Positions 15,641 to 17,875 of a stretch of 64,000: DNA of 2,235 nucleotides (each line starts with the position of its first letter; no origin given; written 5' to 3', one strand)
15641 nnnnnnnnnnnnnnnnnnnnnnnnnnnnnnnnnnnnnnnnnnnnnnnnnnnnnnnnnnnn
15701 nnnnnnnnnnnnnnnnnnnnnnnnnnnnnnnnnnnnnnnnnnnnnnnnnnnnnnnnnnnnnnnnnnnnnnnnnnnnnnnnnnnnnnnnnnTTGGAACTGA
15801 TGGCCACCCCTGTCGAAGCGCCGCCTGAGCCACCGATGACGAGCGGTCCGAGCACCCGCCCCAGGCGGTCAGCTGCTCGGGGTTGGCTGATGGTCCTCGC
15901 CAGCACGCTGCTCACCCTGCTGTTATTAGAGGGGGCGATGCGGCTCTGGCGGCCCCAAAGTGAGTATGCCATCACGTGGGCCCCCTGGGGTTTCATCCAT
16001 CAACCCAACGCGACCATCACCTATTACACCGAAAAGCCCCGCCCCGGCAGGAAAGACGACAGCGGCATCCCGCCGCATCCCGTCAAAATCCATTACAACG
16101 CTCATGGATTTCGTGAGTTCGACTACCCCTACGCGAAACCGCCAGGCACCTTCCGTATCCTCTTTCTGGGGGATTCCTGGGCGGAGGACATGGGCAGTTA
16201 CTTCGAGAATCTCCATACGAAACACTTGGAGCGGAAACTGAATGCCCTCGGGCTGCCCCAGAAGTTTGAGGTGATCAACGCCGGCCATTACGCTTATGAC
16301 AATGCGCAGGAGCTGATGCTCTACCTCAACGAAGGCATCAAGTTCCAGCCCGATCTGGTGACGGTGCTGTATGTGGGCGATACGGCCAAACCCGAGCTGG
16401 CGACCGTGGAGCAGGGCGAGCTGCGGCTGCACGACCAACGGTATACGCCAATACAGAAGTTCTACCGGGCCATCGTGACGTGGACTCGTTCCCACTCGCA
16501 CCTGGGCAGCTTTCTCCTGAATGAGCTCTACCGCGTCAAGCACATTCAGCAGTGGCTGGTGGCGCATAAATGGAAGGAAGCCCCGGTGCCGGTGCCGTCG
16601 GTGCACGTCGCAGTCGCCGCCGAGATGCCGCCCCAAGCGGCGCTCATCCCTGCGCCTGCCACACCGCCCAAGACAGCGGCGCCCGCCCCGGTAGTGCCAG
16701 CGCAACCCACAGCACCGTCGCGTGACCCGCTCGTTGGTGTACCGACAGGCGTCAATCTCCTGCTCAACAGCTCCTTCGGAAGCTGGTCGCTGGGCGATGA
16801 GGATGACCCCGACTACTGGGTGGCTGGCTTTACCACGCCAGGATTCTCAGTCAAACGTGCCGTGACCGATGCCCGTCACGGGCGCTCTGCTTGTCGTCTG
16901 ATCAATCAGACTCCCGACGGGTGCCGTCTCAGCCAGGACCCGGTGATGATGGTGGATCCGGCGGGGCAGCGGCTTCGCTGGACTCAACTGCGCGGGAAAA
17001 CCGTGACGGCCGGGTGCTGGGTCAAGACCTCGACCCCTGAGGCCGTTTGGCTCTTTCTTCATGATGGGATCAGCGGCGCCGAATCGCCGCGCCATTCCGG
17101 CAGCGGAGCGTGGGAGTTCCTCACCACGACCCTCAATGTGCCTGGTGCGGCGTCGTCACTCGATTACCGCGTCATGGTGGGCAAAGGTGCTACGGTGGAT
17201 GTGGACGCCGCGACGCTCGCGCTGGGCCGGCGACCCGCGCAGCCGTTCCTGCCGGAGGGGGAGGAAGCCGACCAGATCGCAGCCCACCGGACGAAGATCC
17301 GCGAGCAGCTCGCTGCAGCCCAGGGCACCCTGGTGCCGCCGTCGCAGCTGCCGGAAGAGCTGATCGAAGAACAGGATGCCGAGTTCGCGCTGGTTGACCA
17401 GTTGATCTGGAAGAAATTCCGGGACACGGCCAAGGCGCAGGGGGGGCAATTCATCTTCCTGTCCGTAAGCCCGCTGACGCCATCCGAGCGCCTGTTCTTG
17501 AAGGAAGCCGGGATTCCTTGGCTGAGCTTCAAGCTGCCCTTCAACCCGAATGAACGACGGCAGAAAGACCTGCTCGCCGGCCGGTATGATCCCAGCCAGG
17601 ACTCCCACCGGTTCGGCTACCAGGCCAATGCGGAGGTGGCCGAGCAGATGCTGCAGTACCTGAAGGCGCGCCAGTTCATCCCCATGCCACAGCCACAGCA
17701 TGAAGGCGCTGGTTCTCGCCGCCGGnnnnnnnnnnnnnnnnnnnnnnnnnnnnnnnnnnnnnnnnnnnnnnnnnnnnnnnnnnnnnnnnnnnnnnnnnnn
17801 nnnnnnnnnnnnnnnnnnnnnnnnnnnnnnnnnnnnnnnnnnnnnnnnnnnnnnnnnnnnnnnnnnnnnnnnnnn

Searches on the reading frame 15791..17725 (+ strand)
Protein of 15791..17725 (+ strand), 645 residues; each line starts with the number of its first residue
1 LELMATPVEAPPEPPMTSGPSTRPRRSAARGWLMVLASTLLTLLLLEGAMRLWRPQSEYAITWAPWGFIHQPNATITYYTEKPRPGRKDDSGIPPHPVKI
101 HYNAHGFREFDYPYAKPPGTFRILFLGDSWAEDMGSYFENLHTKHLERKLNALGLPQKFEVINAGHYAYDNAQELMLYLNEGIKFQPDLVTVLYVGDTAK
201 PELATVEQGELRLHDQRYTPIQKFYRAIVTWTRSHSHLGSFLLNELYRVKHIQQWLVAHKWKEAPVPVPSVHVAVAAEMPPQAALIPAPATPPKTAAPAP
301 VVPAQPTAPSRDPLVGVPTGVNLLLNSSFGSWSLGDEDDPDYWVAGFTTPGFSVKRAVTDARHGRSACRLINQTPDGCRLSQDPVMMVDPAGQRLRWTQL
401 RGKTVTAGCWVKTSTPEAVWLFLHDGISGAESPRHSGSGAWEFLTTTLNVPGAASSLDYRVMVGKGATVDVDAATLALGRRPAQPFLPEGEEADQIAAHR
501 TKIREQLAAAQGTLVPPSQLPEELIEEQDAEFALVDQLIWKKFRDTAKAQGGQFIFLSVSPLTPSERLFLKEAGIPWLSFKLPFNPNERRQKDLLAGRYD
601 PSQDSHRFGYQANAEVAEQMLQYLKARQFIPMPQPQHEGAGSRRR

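Call 15: search_protein_families(library=pfam, proteins=[window:15791-17725:+], max_evalue=0.0001)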
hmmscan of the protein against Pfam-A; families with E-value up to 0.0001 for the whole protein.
window:15791-17725:+ (645 aa): 0 families

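Call 50: search_protein_families(library=pfam, proteins=[window:15791-17725:+], max_evalue=0.5)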
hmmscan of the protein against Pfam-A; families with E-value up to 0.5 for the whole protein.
window:15791-17725:+ (645 aa): 1 family
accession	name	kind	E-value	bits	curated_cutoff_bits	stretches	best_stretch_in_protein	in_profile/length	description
PF13472.12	Lipase_GDSL_2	-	0.05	14.5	32.9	1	125-194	1-70/178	GDSL-like Lipase/Acylhydrolase family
